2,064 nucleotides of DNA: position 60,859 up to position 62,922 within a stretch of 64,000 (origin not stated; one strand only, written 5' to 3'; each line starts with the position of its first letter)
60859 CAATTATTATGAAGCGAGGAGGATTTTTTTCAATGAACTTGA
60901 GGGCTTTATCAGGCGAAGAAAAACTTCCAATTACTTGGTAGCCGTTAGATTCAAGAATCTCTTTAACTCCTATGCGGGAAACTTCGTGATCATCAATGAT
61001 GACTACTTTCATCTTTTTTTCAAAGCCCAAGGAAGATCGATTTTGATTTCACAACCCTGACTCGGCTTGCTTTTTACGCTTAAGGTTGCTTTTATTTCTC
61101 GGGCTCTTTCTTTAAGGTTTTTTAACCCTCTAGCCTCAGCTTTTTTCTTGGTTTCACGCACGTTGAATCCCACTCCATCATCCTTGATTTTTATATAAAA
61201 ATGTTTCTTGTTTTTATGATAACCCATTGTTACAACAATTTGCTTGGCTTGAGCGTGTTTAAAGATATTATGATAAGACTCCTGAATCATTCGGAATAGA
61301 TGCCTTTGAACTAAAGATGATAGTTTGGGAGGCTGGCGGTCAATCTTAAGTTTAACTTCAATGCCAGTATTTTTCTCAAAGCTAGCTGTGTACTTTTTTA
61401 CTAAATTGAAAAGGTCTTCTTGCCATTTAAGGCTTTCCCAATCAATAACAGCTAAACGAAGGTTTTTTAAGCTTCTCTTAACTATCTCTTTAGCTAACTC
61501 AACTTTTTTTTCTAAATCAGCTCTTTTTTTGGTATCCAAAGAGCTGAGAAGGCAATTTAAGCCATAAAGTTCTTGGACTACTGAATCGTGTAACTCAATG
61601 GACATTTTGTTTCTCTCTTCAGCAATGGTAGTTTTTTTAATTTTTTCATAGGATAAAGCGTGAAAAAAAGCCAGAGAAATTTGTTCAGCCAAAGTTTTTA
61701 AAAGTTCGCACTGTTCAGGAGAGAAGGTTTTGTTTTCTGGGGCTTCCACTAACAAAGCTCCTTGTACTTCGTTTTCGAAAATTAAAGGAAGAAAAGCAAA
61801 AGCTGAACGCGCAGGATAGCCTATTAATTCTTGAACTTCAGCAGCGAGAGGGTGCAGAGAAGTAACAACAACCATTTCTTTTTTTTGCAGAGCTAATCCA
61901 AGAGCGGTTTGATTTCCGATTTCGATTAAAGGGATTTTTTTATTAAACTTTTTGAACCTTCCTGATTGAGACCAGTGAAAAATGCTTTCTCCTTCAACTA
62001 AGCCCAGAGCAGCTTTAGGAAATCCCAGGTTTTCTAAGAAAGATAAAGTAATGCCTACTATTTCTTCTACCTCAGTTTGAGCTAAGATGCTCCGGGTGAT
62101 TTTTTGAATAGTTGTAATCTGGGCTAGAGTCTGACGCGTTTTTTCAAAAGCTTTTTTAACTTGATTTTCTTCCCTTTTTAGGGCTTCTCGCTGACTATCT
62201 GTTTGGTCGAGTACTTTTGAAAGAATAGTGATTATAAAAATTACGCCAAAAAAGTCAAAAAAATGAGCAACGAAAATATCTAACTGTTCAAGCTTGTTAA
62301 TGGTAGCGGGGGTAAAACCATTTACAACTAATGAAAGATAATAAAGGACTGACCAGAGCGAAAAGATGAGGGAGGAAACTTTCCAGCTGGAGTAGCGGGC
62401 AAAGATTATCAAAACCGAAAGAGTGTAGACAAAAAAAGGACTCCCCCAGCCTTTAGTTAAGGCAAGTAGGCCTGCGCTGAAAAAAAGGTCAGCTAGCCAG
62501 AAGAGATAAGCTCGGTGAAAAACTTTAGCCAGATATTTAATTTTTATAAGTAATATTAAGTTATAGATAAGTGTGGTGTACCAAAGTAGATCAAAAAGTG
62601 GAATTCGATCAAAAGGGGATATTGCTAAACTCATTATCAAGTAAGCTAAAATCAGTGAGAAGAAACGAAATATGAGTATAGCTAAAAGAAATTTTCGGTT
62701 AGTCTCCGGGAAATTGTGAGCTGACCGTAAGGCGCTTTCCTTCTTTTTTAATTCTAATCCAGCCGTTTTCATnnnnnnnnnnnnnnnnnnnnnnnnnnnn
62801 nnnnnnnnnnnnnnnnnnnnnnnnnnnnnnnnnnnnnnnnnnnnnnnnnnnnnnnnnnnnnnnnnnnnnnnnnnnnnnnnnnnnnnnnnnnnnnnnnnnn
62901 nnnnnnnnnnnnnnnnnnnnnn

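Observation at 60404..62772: NarL-type two-component system inserted into, and translationally coupled within, the comEC-holA operon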

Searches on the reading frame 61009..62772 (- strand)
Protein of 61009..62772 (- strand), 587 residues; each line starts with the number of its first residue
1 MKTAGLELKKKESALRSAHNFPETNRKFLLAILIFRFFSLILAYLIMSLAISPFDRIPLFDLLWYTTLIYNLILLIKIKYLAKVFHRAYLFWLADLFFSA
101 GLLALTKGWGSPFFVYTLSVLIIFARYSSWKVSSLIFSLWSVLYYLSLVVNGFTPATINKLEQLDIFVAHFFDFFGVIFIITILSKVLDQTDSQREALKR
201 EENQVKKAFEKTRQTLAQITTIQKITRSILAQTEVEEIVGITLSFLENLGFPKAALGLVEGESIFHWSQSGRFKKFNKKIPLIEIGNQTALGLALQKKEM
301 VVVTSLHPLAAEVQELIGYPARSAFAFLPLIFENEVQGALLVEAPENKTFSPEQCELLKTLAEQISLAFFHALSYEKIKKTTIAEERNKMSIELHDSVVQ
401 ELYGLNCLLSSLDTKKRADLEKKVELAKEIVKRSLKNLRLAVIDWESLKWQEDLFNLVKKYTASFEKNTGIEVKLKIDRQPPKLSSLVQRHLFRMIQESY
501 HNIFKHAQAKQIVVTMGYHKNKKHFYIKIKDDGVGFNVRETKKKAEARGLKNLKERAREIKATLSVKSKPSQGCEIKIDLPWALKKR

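Call 3: search_protein_families(library=pfam, proteins=[window:61009-62772:-], max_evalue=0.01)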
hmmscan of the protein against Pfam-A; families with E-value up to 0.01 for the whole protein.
window:61009-62772:- (587 aa): 5 families
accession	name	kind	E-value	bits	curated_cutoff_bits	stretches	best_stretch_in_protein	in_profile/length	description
PF13185.12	GAF_2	-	1.1e-12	48.8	28.6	1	233-368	2-134/136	GAF domain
PF01590.32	GAF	-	3.4e-09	37.8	22.4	1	247-368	15-132/133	GAF domain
PF02518.31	HATPase_c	-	7.2e-09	36.5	26.4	1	489-582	3-109/111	Histidine kinase-, DNA gyrase B-, and HSP90-like ATPase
PF07730.19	HisKA_3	-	8e-09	36.4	24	1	386-442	1-60/68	Histidine kinase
PF13492.12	GAF_3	-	3.9e-08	34.2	27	1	235-368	2-126/129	GAF domain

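Call 5: find_encoding_contigs(protein=window:61009-62772:-, flank=10000, max_places=10)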
Protein window:61009-62772:- (587 aa): no gene with exactly this product is on record in the collection.

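Call 8: find_homologous_proteins(query=window:61009-62772:-, max_evalue=0.00001)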
Query window:61009-62772:- (587 aa): 18 proteins with E <= 0.00001 among 8000 candidates.
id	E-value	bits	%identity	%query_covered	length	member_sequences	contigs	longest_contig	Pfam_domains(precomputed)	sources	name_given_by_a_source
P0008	0.0e+0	1181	100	92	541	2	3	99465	PF13185.13,PF01590.33,PF07730.20,PF02518.32,PF13492.13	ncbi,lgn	-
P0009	0.0e+0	1036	85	92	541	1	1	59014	PF13185.13,PF01590.33,PF07730.20,PF02518.32,PF13492.13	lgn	-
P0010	1.7e-260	884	71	97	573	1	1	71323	PF13185.13,PF01590.33,PF07730.20,PF02518.32,PF13492.13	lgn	-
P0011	1.8e-258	877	69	98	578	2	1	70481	PF13185.13,PF01590.33,PF07730.20,PF02518.32,PF13492.13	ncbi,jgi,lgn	-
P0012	6.9e-246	835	77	84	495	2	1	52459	PF13185.13,PF01590.33,PF07730.20,PF02518.32,PF13492.13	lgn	-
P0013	4.8e-226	770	66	93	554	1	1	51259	PF13185.13,PF01590.33,PF07730.20,PF02518.32,PF13492.13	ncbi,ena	-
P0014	1.4e-89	319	33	99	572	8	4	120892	PF13185.13,PF01590.33,PF07730.20,PF02518.32,PF13492.13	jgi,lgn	jgi:signal transduction histidine kinase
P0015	7.2e-15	73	25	30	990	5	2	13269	PF15714.12,PF13185.13,PF01590.33,PF02518.32,PF13492.13,PF00512.32,PF11849.15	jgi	jgi:two-component system, NtrC family, sensor kinase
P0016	4.5e-12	64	27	34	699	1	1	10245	PF08447.19,PF13426.14,PF07730.20,PF08448.17,PF02518.32,PF00989.32,PF14598.13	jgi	-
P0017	5.9e-11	60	28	33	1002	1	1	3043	PF13426.14,PF13188.14,PF13185.13,PF07730.20,PF13492.13,PF08447.19,PF12860.14,PF01590.33,PF13581.13,PF08448.17,PF02518.32,PF00989.32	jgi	jgi:PAS domain S-box-containing protein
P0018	3.2e-9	54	29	43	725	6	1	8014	PF07730.20,PF02518.32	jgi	jgi:signal transduction histidine kinase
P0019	5.1e-9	54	25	30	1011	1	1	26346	PF15714.12,PF13185.13,PF01590.33,PF02518.32,PF13492.13,PF00512.32,PF11849.15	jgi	jgi:GAF domain-containing protein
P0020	4.7e-8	50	26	38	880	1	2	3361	PF08447.19,PF13426.14,PF13188.14,PF12860.14,PF07730.20,PF08448.17,PF02518.32,PF00989.32,PF14598.13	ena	-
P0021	1.6e-7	49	27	34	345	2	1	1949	PF07730.20,PF02518.32,PF00072.31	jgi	jgi:signal transduction histidine kinase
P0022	1.4e-6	45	23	32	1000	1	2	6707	PF13185.13,PF01590.33,PF02518.32,PF13492.13,PF00512.32,PF11849.15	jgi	jgi:signal transduction histidine kinase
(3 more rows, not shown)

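Call 11: find_encoding_contigs(protein=P0014, flank=10000, max_places=4)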
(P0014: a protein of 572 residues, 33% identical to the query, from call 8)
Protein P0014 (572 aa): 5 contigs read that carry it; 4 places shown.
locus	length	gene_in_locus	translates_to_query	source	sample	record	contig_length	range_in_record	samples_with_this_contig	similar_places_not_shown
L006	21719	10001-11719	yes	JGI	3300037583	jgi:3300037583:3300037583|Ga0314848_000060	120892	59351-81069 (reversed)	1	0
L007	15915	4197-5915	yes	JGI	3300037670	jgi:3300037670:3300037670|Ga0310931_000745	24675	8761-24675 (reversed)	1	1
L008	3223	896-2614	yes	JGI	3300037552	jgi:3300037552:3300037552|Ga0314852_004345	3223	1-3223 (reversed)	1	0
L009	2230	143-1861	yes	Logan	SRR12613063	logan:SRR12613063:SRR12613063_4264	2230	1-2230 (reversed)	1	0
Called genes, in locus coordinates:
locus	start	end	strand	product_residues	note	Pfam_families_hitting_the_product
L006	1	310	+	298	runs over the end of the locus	PF02899:Phage_int_SAM_1, PF13495:Phage_int_SAM_4, PF00589:Phage_integrase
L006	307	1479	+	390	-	PF01676:Metalloenzyme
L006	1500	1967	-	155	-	PF04238:DUF420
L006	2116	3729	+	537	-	PF14010:PEPcase_2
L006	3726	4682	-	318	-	PF01300:Sua5_yciO_yrdC, PF03481:Sua5_C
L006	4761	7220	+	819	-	PF00133:tRNA-synt_1, PF01921:tRNA-synt_1f (faint), PF01406:tRNA-synt_1e (faint), PF09334:tRNA-synt_1g, PF13603:tRNA-synt_1_2, PF00133:tRNA-synt_1, PF09334:tRNA-synt_1g, PF08264:Anticodon_1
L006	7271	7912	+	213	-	PF10531:SLBB, PF22461:SLBB_2 (weak), PF06514:PsbU (weak), PF14520:HHH_5 (faint), PF14579:HHH_6 (weak), PF12836:HHH_3, PF00633:HHH (faint)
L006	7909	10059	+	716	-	PF03772:Competence, PF00753:Lactamase_B, PF23023:Anti-Pycsar_Apyc1 (weak), PF12706:Lactamase_B_2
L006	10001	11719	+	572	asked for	PF01590:GAF, PF13185:GAF_2, PF13492:GAF_3, PF07730:HisKA_3, PF02518:HATPase_c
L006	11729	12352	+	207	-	PF00072:Response_reg, PF00196:GerE, PF08281:Sigma70_r4_2 (weak)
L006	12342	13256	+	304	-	PF06144:DNA_pol3_delta (weak), PF21694:DNA_pol3_delta_C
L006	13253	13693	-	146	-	PF01649:Ribosomal_S20p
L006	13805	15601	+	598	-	PF00009:GTP_EFTU, PF22042:EF-G_D2, PF03144:GTP_EFTU_D2, PF14492:EFG_III (weak), PF00679:EFG_C, PF06421:LepA_C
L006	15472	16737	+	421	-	PF04055:Radical_SAM, PF06969:HemN_C (faint)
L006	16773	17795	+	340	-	PF01628:HrcA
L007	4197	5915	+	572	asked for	PF01590:GAF, PF13185:GAF_2, PF13492:GAF_3, PF07730:HisKA_3, PF02518:HATPase_c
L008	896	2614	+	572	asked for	PF01590:GAF, PF13185:GAF_2, PF13492:GAF_3, PF07730:HisKA_3, PF02518:HATPase_c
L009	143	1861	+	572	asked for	PF01590:GAF, PF13185:GAF_2, PF13492:GAF_3, PF07730:HisKA_3, PF02518:HATPase_c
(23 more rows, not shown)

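Call 12: find_related_loci(query=A1, collection=genome_contigs, flank=10000)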
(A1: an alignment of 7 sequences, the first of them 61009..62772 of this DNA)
Query A1 (587 aa) in genome_contigs; peptide patterns used: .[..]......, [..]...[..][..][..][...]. (x = any residue, [..] = any of these).
356 stretches matched a pattern; 190 encode a relative of the query (tblastn E <= 1e-3); the best 80 are kept; 80 distinct loci.
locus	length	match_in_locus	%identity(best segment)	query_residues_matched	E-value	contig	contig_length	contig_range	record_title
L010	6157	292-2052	69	1-587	0e+0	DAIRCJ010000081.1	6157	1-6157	MAG TPA_asm: Candidatus Geothermocultoraceae bacterium isolate CTOTU1355 NODE_1011_length_6157_cov_4.343986, whole genom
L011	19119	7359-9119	66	1-586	0e+0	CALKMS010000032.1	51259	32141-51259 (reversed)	MAG: uncultured bacterium isolate S1_Bin_METABAT__391_1 genome assembly, contig: c_000000079963, whole genome shotgun se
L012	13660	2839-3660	27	327-581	5e-23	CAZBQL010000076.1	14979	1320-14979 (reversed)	MAG TPA_asm: uncultured Dehalococcoidales bacterium isolate binchicken_co129_594 genome assembly, contig: NODE_11976_len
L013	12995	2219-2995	29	341-581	4e-22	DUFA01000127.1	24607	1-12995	MAG TPA_asm: Dehalococcoidia bacterium isolate W403 Contig127, whole genome shotgun sequence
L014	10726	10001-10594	30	377-581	1e-21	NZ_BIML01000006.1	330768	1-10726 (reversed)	Paenibacillus xylaniclasticus strain NBRC 106381 PXY01_CON00510, whole genome shotgun sequence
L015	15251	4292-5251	25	291-585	2e-19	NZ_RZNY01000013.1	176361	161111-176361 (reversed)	Paenibacillus anaericanus strain DSM 15890 Scaffold13, whole genome shotgun sequence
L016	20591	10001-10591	32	385-581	7e-19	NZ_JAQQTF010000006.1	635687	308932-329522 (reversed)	Aureisphaera galaxeae strain NBRC 110018 soapdenovo_K_83_6, whole genome shotgun sequence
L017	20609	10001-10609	27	385-586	2e-18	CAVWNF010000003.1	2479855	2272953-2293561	MAG: uncultured Actinomycetes bacterium isolate MFD01275.bin.1.87 genome assembly, contig: contig_6085, whole genome sho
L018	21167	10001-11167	22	217-581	4e-18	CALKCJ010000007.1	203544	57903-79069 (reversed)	MAG: uncultured Thermomicrobiaceae bacterium isolate S1_Bin_METABAT__309_sub_1 genome assembly, contig: c_000000160603,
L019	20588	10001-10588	32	373-578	8e-18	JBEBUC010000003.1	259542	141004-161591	MAG: Flavobacterium sp. isolate T2.bin.200 NODE_73_length_259542_cov_39.075927, whole genome shotgun sequence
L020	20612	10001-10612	29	376-581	1e-17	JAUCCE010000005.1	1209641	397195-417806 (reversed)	MAG: Aequorivita sp. isolate R4x_68d_np_Bin1.14 contig_190, whole genome shotgun sequence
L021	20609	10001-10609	27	379-581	1e-17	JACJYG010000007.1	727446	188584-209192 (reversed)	MAG: Lewinellaceae bacterium isolate HK-STAS-BACT-32 HK-STAS-BACT-32_7, whole genome shotgun sequence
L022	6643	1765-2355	29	385-581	2e-17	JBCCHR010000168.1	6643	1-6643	MAG: Bacteroidota bacterium isolate P01_B01_bin.71 k141_122835_length_6643_cov_10.0000, whole genome shotgun sequence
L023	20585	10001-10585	28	373-578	5e-17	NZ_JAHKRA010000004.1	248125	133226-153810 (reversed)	Flavobacterium sp. NKUCC04_CG contig00004, whole genome shotgun sequence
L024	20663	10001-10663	28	353-581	5e-17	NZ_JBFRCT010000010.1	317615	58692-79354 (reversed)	Paenibacillus sp. YAF4_2 SCAFFOLD_9, whole genome shotgun sequence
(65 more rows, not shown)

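Call 25: find_homologous_proteins(query=A1, max_evalue=1e-10)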
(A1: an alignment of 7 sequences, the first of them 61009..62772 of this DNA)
Query A1 (7 sequences) (587 aa, profile of the alignment): 35 proteins with E <= 1e-10 among 8000 candidates.
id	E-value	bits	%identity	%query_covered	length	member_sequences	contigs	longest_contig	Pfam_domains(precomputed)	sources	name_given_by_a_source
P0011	0.0e+0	1059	69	98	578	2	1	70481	PF13185.13,PF01590.33,PF07730.20,PF02518.32,PF13492.13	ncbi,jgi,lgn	-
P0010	0.0e+0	1053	71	97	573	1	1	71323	PF13185.13,PF01590.33,PF07730.20,PF02518.32,PF13492.13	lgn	-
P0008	0.0e+0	1030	100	92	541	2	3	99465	PF13185.13,PF01590.33,PF07730.20,PF02518.32,PF13492.13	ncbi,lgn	-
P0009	0.0e+0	1030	85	92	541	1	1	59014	PF13185.13,PF01590.33,PF07730.20,PF02518.32,PF13492.13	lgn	-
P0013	3.5e-286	968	66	93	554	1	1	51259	PF13185.13,PF01590.33,PF07730.20,PF02518.32,PF13492.13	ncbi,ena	-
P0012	2.2e-278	943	77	84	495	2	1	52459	PF13185.13,PF01590.33,PF07730.20,PF02518.32,PF13492.13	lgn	-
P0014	6.8e-253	858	33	99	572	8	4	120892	PF13185.13,PF01590.33,PF07730.20,PF02518.32,PF13492.13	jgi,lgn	jgi:signal transduction histidine kinase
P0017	2.1e-25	107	28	33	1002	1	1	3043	PF13426.14,PF13188.14,PF13185.13,PF07730.20,PF13492.13,PF08447.19,PF12860.14,PF01590.33,PF13581.13,PF08448.17,PF02518.32,PF00989.32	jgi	jgi:PAS domain S-box-containing protein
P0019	1.3e-24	105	25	30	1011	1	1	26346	PF15714.12,PF13185.13,PF01590.33,PF02518.32,PF13492.13,PF00512.32,PF11849.15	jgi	jgi:GAF domain-containing protein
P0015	1.3e-20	92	25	30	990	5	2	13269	PF15714.12,PF13185.13,PF01590.33,PF02518.32,PF13492.13,PF00512.32,PF11849.15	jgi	jgi:two-component system, NtrC family, sensor kinase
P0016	6.4e-20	89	27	34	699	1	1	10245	PF08447.19,PF13426.14,PF07730.20,PF08448.17,PF02518.32,PF00989.32,PF14598.13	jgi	-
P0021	1.2e-19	88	27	34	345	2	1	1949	PF07730.20,PF02518.32,PF00072.31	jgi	jgi:signal transduction histidine kinase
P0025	2.3e-18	84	22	61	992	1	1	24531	PF13185.13,PF01590.33,PF02518.32,PF13492.13,PF00512.32,PF11849.15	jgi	jgi:signal transduction histidine kinase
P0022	5.3e-18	83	23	32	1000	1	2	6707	PF13185.13,PF01590.33,PF02518.32,PF13492.13,PF00512.32,PF11849.15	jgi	jgi:signal transduction histidine kinase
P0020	9.3e-18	82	26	38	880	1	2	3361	PF08447.19,PF13426.14,PF13188.14,PF12860.14,PF07730.20,PF08448.17,PF02518.32,PF00989.32,PF14598.13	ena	-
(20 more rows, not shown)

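Call 34: search_protein_representatives(alignment_id=A1)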
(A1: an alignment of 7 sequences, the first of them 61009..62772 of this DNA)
Query: 7 sequences, 578 profile positions. Proteins with E-value up to 0.001 (for the whole library): 251262; up to 1e-10: 145049; up to 1e-30: 4204. The best 150 are listed.
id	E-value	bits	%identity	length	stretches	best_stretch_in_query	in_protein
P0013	1.1e-286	968.3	-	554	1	31-578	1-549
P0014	2.2e-253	858.4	-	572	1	2-573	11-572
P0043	8.0e-138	476.8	-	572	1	10-571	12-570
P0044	1.0e-117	410.5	-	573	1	19-572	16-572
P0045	7.9e-92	325.0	-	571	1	12-573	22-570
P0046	1.2e-81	291.3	-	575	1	16-573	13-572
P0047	7.1e-81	288.8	-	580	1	13-573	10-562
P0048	4.2e-80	286.3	-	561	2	306-572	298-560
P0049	3.6e-79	283.2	-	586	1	8-572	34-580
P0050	5.5e-79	282.5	-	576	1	15-572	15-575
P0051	4.2e-76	273.0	-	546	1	13-572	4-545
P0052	9.1e-76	271.9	-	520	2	325-572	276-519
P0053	2.4e-74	267.3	-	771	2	202-573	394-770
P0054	5.6e-74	266.0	-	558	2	300-572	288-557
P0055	3.6e-71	256.8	-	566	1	18-573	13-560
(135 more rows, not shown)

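Call 35: find_encoding_contigs(protein=P0043, flank=8000, max_places=3)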
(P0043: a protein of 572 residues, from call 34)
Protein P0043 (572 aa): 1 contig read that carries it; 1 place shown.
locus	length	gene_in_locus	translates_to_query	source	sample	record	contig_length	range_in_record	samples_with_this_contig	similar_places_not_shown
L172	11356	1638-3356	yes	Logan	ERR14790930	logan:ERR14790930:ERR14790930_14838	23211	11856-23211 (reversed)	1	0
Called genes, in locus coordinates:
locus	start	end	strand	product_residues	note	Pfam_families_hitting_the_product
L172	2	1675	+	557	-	?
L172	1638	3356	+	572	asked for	PF13185:GAF_2, PF07730:HisKA_3, PF02518:HATPase_c (weak)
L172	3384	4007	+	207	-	PF00072:Response_reg, PF00196:GerE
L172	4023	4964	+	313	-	PF06144:DNA_pol3_delta (weak), PF21694:DNA_pol3_delta_C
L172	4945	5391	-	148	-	PF01649:Ribosomal_S20p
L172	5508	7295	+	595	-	PF00009:GTP_EFTU, PF01926:MMR_HSR1 (weak), PF03144:GTP_EFTU_D2, PF14492:EFG_III (weak), PF00679:EFG_C, PF06421:LepA_C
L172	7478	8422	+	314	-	PF04055:Radical_SAM, PF06969:HemN_C (weak)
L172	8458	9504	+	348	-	PF01628:HrcA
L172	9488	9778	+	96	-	-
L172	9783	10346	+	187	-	PF06325:PrmA, PF05175:MTS, PF13847:Methyltransf_31, PF08241:Methyltransf_11 (weak), PF13649:Methyltransf_25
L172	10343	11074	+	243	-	PF04452:Methyltrans_RNA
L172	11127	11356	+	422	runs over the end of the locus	PF00919:UPF0004, PF04055:Radical_SAM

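Call 37: find_encoding_contigs(protein=P0044, flank=8000, max_places=2)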
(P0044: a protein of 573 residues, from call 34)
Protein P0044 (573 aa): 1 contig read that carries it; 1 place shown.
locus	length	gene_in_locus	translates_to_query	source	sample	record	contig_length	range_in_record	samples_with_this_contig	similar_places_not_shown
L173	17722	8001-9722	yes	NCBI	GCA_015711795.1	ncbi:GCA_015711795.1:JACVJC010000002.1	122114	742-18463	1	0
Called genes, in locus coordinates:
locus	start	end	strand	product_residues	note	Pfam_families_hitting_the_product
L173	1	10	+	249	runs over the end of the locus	?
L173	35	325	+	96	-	PF00886:Ribosomal_S16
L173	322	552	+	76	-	PF13083:KH_KhpA-B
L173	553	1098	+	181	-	PF01782:RimM, PF05239:PRC, PF24986:PRC_RimM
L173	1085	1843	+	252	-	PF01746:tRNA_m1G_MT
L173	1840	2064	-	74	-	-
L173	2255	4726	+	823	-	PF00133:tRNA-synt_1, PF01921:tRNA-synt_1f (faint), PF01406:tRNA-synt_1e (faint), PF09334:tRNA-synt_1g, PF13603:tRNA-synt_1_2, PF00133:tRNA-synt_1, PF09334:tRNA-synt_1g, PF08264:Anticodon_1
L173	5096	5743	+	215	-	PF10531:SLBB, PF00633:HHH, PF12826:HHH_2 (faint), PF12836:HHH_3, PF14520:HHH_5 (faint)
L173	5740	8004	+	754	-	PF13567:DUF4131, PF03772:Competence, PF00753:Lactamase_B, PF23023:Anti-Pycsar_Apyc1 (weak), PF12706:Lactamase_B_2 (weak)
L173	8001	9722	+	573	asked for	PF01590:GAF, PF13185:GAF_2, PF13492:GAF_3, PF07730:HisKA_3, PF13581:HATPase_c_2 (weak), PF02518:HATPase_c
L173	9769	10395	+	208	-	PF00072:Response_reg, PF00196:GerE, PF08281:Sigma70_r4_2 (faint), PF13384:HTH_23 (faint)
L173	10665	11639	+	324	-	PF06144:DNA_pol3_delta, PF21694:DNA_pol3_delta_C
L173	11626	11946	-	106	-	PF01649:Ribosomal_S20p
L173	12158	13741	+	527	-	PF03023:MurJ, PF01554:MatE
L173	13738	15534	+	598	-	PF00009:GTP_EFTU, PF03144:GTP_EFTU_D2, PF00679:EFG_C, PF06421:LepA_C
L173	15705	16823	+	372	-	PF04055:Radical_SAM, PF06969:HemN_C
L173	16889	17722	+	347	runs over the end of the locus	PF08220:HTH_DeoR (faint), PF01628:HrcA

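Call 38: find_encoding_contigs(protein=P0045, flank=8000, max_places=2)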
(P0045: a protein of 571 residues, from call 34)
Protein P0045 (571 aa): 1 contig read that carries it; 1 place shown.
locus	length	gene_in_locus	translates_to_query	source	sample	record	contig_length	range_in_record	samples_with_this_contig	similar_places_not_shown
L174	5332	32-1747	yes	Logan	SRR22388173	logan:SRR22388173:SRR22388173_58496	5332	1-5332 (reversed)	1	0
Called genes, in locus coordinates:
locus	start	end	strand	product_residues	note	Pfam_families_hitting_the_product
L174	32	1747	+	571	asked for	PF01590:GAF, PF13185:GAF_2, PF13492:GAF_3 (faint), PF13581:HATPase_c_2, PF02518:HATPase_c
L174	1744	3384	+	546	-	PF01590:GAF, PF13185:GAF_2, PF13492:GAF_3, PF07730:HisKA_3 (weak), PF02518:HATPase_c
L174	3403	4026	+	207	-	PF00072:Response_reg, PF00196:GerE, PF08281:Sigma70_r4_2 (weak)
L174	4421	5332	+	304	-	?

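Call 39: find_encoding_contigs(protein=P0046, flank=8000, max_places=2)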
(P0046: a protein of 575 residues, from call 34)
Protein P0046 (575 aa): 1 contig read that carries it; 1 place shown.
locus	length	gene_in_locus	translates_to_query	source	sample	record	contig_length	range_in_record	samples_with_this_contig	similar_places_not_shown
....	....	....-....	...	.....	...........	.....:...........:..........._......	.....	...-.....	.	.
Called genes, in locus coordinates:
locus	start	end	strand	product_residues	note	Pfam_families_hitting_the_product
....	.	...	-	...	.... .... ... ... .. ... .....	-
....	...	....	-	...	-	-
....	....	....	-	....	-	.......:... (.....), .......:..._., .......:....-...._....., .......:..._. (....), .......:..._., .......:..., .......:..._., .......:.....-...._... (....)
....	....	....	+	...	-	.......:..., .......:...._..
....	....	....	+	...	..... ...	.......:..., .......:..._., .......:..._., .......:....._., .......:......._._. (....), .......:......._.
